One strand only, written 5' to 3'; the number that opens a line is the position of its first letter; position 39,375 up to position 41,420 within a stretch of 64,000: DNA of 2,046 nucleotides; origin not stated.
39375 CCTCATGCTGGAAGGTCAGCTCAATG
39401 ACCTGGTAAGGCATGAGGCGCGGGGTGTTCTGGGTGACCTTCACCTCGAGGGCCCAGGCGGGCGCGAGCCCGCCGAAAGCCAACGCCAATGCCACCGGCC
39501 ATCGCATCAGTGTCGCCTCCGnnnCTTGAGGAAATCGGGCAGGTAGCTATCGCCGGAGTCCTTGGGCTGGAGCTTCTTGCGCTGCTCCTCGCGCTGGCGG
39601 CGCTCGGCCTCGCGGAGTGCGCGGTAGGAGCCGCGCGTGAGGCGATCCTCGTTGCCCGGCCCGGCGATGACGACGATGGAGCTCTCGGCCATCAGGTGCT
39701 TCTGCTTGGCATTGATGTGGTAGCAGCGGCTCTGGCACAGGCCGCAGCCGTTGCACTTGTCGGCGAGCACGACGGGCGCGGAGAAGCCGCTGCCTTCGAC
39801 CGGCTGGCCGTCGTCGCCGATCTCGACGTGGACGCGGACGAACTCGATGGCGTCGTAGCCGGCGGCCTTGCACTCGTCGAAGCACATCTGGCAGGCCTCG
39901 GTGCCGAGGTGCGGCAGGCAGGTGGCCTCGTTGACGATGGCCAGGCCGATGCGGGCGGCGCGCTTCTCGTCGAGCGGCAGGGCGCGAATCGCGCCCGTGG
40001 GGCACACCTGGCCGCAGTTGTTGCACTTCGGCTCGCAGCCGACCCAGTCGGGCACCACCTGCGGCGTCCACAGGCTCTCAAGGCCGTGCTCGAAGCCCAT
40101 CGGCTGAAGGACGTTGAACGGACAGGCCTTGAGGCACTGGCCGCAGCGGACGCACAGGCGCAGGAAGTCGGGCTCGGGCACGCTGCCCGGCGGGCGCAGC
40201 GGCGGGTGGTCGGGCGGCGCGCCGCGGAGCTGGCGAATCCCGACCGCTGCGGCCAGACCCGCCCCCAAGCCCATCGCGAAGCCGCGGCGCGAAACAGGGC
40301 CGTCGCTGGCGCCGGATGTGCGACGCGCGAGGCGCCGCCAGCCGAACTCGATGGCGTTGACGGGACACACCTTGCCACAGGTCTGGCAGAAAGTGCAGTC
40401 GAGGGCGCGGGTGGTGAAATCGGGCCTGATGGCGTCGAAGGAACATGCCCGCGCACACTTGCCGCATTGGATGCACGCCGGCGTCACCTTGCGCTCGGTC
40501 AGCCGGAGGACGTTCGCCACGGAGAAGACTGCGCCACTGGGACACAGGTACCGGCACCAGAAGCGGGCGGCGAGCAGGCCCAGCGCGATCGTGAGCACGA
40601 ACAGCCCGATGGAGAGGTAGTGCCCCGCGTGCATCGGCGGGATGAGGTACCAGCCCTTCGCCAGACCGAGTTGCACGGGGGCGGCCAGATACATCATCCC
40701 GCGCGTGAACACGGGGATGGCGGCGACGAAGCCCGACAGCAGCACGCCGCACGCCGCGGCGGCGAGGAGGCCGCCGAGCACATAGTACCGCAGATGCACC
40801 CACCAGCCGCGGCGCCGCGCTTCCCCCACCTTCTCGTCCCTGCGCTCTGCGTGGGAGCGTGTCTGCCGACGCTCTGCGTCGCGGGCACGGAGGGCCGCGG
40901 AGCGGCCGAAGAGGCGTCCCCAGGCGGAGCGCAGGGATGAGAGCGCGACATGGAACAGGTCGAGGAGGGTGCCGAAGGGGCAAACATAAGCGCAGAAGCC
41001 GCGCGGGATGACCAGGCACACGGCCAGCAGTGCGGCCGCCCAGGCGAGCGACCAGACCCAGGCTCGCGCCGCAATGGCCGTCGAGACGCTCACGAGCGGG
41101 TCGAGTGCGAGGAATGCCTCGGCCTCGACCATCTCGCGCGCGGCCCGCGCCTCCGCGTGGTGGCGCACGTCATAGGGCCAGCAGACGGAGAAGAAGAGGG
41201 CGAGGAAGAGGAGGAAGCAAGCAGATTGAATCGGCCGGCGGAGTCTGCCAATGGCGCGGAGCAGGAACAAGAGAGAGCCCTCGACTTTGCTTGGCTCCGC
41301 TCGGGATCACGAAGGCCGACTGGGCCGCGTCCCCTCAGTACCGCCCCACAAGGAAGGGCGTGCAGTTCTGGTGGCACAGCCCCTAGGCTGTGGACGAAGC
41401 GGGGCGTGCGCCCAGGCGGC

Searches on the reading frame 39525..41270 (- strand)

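Call 21: search_protein_families(library=pfam, proteins=[window:39525-41270:-], max_evalue=0.001)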
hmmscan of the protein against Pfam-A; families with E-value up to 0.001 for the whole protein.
window:39525-41270:- (582 aa): 11 families
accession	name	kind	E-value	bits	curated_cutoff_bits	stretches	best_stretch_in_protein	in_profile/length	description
PF00037.32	Fer4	-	6.4e-19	67.4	21.1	2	372-388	7-23/24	4Fe-4S binding domain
PF12838.12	Fer4_7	-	3.7e-15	56.6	27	2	373-427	2-52/52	4Fe-4S dicluster domain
PF14697.11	Fer4_21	-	5.9e-14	52.4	35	1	265-308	7-58/59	4Fe-4S dicluster domain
PF13187.11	Fer4_9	-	4.5e-13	49.4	27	2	373-428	2-52/52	4Fe-4S dicluster domain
PF12801.12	Fer4_5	-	5.8e-12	45.8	22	2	72-108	3-39/48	4Fe-4S binding domain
PF13237.11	Fer4_10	-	6.3e-12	45.7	25.5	0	371-385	7-21/53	4Fe-4S dicluster domain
PF13484.11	Fer4_16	-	5.4e-09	37.1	30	0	373-390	2-19/66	4Fe-4S double cluster binding domain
PF25160.1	LdpA_Fe-S-bd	-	1.5e-07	31.6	27.6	0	239-282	9-44/49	LdpA Fe-S cluster-binding domain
PF12837.12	Fer4_6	-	2.3e-07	30.9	25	1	372-388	8-24/24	4Fe-4S binding domain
PF13183.11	Fer4_8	-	3.1e-06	28.1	27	0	503-525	2-25/68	4Fe-4S dicluster domain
PF12797.12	Fer4_2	-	0.0003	21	24.5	0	373-385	10-22/22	4Fe-4S binding domain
